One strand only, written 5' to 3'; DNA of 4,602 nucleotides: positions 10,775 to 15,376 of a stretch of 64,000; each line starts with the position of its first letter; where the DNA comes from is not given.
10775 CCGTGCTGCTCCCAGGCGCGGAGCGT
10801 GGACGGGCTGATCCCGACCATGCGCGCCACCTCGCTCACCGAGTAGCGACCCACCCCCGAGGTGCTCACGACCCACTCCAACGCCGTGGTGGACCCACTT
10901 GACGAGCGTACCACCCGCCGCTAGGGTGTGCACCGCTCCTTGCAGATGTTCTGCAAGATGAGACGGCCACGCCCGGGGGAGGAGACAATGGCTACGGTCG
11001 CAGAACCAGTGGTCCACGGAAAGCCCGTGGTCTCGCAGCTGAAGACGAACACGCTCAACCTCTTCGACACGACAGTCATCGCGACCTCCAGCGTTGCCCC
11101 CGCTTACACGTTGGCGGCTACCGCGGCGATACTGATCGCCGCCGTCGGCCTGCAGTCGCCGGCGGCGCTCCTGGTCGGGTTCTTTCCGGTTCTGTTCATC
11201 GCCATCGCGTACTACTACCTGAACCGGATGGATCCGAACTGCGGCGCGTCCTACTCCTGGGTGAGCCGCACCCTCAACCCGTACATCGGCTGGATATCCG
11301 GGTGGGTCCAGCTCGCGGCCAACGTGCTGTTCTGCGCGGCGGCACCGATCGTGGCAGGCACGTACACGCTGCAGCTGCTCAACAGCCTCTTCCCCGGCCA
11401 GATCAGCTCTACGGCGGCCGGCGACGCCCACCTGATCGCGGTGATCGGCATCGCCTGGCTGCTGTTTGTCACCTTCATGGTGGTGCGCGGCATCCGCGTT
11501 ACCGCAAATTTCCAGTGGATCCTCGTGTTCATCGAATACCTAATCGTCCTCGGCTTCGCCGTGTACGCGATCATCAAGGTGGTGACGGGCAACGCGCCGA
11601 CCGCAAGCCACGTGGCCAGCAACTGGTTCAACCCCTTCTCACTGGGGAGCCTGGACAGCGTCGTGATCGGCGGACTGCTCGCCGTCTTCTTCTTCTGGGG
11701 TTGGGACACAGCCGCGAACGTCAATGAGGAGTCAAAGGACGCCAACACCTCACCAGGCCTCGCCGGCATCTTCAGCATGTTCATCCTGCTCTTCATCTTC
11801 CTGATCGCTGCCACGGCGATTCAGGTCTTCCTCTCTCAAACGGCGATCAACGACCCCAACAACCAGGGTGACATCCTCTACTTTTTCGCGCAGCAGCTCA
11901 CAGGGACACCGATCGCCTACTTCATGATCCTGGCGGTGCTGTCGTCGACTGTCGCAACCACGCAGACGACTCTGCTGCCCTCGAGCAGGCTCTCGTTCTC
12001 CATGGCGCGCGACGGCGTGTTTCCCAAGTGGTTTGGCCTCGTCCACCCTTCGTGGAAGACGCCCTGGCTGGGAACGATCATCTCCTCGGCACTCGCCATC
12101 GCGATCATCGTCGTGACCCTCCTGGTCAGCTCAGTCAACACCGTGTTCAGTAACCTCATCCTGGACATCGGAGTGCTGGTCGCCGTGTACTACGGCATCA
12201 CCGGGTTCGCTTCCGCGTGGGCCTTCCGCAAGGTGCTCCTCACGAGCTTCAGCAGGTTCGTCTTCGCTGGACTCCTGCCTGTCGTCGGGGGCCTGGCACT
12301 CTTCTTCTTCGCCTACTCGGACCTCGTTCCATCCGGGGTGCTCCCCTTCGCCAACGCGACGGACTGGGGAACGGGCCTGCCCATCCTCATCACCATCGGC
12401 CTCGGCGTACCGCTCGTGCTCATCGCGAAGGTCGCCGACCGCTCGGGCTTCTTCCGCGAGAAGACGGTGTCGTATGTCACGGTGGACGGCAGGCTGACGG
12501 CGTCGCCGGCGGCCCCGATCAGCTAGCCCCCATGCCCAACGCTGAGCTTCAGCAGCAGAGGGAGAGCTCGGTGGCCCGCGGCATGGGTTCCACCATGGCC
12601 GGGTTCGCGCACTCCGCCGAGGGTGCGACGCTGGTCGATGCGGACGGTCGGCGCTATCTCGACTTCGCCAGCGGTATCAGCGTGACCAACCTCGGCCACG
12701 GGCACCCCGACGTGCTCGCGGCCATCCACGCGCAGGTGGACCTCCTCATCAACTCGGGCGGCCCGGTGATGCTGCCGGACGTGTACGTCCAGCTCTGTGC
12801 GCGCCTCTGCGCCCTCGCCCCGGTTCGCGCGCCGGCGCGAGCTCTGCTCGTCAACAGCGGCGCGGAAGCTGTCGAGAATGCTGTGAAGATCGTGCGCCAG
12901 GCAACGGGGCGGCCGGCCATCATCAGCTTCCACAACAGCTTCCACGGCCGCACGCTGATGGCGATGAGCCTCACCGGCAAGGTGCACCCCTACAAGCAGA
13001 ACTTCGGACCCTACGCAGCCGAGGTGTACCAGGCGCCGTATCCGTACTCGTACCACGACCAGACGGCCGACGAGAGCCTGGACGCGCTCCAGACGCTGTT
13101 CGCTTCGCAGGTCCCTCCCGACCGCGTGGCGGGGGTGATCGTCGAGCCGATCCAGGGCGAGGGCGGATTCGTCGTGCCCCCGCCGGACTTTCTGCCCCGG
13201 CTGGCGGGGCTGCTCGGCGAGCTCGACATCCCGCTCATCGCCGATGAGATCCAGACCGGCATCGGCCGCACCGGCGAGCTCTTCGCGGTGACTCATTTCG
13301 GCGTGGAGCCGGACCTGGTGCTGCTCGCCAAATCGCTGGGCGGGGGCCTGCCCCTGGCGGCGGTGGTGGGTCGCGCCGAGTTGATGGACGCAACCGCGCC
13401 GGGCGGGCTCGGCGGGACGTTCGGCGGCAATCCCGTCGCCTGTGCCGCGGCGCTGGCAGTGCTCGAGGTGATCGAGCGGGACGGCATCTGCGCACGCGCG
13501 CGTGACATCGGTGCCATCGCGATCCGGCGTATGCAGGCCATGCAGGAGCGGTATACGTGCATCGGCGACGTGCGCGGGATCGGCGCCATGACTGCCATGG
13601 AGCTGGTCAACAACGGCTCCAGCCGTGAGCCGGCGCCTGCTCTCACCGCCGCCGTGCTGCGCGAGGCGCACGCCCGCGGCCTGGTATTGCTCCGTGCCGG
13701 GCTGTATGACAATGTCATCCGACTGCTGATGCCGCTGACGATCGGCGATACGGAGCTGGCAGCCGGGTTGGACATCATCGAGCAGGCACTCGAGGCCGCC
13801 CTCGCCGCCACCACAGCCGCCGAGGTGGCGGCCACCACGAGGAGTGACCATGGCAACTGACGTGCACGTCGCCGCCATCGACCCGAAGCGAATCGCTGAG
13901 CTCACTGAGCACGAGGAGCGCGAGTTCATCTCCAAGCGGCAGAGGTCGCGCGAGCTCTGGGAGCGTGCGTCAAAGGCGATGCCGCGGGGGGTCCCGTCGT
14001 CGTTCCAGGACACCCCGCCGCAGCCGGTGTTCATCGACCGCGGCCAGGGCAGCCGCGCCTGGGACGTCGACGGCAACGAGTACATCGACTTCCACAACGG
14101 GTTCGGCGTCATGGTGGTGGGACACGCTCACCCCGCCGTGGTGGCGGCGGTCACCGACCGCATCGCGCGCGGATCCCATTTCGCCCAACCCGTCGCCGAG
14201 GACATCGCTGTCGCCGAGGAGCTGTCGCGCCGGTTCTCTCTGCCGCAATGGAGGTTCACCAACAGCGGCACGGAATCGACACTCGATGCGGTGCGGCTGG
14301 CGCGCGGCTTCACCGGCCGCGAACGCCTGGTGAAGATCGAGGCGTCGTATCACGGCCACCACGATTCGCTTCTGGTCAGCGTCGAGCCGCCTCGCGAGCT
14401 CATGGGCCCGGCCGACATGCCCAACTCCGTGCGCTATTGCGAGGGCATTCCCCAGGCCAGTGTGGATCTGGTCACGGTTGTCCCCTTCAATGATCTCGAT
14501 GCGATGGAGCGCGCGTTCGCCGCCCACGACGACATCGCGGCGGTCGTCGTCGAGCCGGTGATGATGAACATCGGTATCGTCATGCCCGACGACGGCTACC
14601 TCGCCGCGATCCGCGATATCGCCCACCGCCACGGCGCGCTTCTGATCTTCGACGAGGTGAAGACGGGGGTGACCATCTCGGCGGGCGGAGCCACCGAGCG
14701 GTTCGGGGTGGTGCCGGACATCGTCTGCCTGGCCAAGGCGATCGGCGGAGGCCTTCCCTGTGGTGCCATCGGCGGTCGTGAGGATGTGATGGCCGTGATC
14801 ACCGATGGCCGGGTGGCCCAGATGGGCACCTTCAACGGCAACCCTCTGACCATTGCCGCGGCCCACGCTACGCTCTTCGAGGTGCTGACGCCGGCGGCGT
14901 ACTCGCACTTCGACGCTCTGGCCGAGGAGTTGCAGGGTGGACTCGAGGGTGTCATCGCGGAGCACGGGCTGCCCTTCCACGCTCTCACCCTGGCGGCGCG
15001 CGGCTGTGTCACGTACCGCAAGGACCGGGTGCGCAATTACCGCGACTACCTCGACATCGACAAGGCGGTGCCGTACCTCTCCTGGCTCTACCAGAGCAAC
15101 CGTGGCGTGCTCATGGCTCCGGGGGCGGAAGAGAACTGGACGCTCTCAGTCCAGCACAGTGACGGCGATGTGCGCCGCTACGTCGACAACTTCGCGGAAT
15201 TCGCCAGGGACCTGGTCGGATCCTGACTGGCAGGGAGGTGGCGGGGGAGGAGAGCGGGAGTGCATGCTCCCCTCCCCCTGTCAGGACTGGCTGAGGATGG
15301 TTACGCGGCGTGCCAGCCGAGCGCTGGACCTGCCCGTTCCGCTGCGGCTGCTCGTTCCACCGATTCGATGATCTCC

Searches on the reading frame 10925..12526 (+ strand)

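Call 40: search_protein_families(library=pfam, proteins=[window:10925-12526:+], max_evalue=0.0001)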
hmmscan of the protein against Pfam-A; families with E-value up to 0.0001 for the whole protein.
window:10925-12526:+ (533 aa): 2 families
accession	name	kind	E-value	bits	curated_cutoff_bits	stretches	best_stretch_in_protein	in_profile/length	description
PF13520.12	AA_permease_2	-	1.6e-31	110.1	27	1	44-463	1-400/427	Amino acid permease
PF00324.27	AA_permease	-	2.2e-24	86.4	24.6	1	50-438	3-385/470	Amino acid permease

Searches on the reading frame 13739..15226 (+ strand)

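Call 40: search_protein_families(library=pfam, proteins=[window:13739-15226:+], max_evalue=0.0001)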
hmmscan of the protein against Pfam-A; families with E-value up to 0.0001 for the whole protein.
window:13739-15226:+ (495 aa): 1 family
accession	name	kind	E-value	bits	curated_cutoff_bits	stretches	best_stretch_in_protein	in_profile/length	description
PF00202.27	Aminotran_3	-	4e-65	220.5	30.5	1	94-404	8-328/403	Aminotransferase class-III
